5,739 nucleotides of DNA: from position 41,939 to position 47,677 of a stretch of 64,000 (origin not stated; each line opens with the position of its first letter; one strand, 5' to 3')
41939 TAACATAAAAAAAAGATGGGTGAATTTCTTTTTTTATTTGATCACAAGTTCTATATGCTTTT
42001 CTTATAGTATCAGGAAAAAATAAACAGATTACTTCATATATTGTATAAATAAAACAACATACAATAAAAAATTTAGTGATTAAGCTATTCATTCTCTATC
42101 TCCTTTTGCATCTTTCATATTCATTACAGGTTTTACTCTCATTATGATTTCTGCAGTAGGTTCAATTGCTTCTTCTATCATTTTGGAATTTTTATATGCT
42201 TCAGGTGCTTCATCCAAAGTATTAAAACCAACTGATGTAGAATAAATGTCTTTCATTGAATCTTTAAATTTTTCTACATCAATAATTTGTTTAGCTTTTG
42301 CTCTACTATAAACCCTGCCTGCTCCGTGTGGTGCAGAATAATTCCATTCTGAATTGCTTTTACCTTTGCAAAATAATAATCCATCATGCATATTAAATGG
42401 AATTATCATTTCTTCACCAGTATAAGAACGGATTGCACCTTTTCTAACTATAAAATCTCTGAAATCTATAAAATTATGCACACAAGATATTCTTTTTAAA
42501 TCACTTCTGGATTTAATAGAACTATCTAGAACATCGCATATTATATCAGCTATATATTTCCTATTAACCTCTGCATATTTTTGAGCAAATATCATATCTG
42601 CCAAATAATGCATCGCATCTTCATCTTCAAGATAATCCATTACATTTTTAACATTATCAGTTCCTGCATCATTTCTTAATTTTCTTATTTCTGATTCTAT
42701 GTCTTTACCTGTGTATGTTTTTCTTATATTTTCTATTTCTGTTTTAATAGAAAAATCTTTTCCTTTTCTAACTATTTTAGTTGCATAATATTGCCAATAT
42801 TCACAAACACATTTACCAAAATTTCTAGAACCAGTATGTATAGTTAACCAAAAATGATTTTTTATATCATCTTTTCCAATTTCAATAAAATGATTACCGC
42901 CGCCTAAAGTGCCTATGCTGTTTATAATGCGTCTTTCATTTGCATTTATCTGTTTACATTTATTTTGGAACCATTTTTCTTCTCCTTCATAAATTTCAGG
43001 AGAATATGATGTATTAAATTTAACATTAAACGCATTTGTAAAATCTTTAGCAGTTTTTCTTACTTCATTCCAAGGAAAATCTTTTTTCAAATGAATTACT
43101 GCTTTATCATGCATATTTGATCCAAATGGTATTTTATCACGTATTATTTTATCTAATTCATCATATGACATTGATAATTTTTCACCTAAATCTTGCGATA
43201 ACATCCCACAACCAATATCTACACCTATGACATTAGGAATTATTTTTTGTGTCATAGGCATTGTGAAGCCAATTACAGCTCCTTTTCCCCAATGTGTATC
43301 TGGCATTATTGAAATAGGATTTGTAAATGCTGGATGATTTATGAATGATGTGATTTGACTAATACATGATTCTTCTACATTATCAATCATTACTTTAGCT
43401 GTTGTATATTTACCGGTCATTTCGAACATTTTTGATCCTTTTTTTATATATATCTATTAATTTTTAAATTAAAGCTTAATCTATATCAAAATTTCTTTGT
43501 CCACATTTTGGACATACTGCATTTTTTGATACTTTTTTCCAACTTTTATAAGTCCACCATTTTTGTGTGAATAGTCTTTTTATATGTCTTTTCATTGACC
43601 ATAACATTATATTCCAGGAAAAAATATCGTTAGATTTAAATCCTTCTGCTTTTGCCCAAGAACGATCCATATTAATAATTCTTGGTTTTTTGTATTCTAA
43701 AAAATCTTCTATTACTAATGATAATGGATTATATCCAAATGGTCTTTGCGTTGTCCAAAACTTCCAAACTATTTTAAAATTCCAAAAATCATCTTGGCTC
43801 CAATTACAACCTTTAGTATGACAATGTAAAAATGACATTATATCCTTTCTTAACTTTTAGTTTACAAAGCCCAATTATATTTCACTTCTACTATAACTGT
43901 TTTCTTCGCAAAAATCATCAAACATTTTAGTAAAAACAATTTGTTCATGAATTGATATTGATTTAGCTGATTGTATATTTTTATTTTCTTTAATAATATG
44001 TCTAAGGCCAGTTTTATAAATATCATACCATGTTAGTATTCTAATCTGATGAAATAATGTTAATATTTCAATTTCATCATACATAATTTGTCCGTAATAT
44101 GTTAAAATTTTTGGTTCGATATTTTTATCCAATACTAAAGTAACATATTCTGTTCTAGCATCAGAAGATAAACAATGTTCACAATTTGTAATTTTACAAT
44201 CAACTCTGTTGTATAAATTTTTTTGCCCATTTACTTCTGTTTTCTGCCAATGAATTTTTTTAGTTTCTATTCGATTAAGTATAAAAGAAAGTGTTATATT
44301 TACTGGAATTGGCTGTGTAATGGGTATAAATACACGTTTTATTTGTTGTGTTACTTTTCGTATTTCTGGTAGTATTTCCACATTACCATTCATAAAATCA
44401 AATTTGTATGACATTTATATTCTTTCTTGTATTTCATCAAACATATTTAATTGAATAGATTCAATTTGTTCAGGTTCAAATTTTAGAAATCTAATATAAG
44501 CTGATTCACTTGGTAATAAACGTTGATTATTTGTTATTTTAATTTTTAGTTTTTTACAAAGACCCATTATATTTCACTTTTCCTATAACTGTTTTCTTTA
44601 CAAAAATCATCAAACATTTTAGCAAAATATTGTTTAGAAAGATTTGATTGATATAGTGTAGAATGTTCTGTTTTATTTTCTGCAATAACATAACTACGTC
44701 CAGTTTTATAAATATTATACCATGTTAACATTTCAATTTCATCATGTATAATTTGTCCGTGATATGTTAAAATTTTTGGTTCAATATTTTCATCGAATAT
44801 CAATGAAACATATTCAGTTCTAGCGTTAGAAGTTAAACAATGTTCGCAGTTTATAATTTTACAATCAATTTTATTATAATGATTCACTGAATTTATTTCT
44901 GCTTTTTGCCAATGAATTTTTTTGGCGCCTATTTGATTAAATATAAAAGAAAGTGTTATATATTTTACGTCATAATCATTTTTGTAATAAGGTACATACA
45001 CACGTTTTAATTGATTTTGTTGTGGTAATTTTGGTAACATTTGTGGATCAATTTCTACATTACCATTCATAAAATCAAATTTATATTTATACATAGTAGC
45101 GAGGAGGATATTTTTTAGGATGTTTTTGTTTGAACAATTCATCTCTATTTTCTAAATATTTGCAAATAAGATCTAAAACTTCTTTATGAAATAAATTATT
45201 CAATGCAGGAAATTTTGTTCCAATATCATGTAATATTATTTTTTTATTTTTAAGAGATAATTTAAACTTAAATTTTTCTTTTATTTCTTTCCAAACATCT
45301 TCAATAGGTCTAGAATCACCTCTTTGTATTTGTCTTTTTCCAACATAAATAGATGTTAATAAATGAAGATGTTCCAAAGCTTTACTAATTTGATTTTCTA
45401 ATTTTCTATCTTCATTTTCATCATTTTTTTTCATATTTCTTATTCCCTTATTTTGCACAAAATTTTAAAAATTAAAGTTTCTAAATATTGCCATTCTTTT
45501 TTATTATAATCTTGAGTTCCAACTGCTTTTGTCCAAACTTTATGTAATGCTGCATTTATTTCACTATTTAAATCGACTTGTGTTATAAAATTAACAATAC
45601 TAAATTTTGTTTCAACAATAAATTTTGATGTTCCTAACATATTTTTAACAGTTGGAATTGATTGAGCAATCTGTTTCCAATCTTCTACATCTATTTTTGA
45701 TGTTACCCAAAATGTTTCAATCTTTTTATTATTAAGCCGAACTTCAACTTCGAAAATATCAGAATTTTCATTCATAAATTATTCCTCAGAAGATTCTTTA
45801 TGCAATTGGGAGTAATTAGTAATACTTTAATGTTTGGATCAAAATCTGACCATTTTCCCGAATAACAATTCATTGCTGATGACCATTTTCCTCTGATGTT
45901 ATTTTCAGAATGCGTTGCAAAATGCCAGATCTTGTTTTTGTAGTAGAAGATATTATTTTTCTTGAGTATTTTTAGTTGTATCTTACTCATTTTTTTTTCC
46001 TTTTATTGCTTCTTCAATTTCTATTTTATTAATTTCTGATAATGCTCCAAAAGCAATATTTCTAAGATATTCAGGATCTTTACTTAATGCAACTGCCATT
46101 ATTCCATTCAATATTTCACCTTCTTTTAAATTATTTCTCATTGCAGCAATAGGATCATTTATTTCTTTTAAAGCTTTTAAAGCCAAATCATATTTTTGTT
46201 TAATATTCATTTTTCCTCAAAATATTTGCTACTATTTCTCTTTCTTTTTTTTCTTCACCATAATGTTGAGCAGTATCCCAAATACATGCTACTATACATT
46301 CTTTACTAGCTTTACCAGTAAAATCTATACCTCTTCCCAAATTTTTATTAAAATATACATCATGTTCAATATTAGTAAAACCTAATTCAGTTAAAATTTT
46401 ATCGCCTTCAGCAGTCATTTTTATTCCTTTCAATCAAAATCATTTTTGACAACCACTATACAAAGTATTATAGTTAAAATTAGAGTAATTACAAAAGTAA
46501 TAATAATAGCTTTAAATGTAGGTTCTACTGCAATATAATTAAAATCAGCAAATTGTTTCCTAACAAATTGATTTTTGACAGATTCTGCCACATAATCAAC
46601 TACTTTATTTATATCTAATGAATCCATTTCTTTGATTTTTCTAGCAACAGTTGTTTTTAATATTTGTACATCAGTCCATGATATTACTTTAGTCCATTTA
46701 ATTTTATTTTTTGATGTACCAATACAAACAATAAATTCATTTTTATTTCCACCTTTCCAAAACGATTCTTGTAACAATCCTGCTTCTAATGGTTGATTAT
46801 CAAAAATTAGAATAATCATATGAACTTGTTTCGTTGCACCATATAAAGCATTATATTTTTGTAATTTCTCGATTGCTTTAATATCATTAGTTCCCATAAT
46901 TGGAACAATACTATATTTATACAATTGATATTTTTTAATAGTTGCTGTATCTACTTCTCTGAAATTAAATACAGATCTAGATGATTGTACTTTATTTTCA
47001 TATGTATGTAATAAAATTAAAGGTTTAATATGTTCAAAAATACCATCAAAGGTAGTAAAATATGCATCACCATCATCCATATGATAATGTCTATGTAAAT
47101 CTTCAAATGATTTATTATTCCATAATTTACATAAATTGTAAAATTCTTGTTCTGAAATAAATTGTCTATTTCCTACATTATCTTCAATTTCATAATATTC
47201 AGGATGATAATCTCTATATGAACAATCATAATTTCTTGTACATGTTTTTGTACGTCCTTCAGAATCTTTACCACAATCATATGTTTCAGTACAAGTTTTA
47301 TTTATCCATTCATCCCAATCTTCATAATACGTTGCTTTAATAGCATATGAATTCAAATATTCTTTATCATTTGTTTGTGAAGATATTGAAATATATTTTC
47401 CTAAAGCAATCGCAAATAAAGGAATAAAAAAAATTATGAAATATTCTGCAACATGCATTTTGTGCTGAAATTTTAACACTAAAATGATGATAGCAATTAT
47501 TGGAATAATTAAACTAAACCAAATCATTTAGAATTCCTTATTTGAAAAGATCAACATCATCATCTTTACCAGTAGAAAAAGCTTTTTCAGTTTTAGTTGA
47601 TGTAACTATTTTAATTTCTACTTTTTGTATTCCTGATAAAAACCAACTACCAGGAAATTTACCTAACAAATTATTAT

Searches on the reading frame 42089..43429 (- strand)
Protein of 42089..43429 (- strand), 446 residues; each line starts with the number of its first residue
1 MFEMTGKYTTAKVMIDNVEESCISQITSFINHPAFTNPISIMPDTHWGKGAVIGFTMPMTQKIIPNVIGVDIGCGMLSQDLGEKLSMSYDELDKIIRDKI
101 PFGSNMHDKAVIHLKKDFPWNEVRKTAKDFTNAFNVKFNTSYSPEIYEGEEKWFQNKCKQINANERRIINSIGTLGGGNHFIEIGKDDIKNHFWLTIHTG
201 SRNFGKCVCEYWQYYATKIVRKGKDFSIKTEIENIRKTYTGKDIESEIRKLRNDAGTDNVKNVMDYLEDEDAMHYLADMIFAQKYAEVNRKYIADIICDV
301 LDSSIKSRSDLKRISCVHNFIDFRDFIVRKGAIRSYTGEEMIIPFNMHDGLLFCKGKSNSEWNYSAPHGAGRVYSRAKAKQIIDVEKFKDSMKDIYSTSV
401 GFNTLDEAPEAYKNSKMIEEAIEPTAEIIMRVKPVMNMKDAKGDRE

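Call 74: search_protein_families(library=phrogs, proteins=[window:42089-43429:-], max_evalue=0.00001)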
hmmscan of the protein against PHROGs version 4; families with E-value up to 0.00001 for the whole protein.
window:42089-43429:- (446 aa): 2 families
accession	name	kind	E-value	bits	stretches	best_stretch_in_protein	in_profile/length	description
phrog_1075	-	DNA, RNA and nucleotide metabolism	6.7e-120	402.3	1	1-442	56-443/459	tRNA splicing ligase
phrog_32430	-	DNA, RNA and nucleotide metabolism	3.7e-39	134.6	1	313-439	11-137/139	tRNA splicing ligase RtcB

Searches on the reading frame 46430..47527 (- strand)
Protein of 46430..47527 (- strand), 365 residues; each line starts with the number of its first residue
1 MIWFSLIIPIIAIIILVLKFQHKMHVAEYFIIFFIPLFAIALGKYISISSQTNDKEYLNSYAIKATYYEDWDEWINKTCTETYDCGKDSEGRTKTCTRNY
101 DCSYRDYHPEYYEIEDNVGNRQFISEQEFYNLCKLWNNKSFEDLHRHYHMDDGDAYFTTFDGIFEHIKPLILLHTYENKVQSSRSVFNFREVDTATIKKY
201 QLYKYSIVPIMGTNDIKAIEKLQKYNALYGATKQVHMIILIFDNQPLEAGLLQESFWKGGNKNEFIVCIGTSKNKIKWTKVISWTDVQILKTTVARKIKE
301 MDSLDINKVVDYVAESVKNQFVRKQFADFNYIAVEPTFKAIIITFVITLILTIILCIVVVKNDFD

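Call 3: search_protein_families(library=pfam, proteins=[window:46430-47527:-], max_evalue=0.01)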
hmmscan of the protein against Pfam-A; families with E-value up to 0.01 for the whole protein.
window:46430-47527:- (365 aa): 0 families

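Call 4: search_protein_families(library=padloc, proteins=[window:46430-47527:-], max_evalue=0.01)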
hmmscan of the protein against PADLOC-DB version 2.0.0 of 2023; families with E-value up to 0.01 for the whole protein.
window:46430-47527:- (365 aa): 0 families

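Call 5: search_protein_families(library=phrogs, proteins=[window:46430-47527:-], max_evalue=0.001)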
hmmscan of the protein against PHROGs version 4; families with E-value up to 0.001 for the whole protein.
window:46430-47527:- (365 aa): 2 families
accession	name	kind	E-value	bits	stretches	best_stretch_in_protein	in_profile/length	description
phrog_2087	-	unknown function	1.5e-44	153.3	1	1-364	2-357/360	-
phrog_23737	-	unknown function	1.3e-08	35.5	1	196-360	30-201/212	-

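Call 6: search_protein_families(library=pfam, proteins=[window:46430-47527:-], max_evalue=10)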
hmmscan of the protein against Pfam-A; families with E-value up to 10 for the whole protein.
window:46430-47527:- (365 aa): 1 family
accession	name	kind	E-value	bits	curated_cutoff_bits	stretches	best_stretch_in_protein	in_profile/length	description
PF20237.3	DUF6594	-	1.6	9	30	1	3-44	180-217/238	Family of unknown function (DUF6594)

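Call 7: search_protein_families(library=ncbifam, proteins=[window:46430-47527:-], max_evalue=1)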
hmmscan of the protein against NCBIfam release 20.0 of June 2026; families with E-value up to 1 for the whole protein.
window:46430-47527:- (365 aa): 0 families
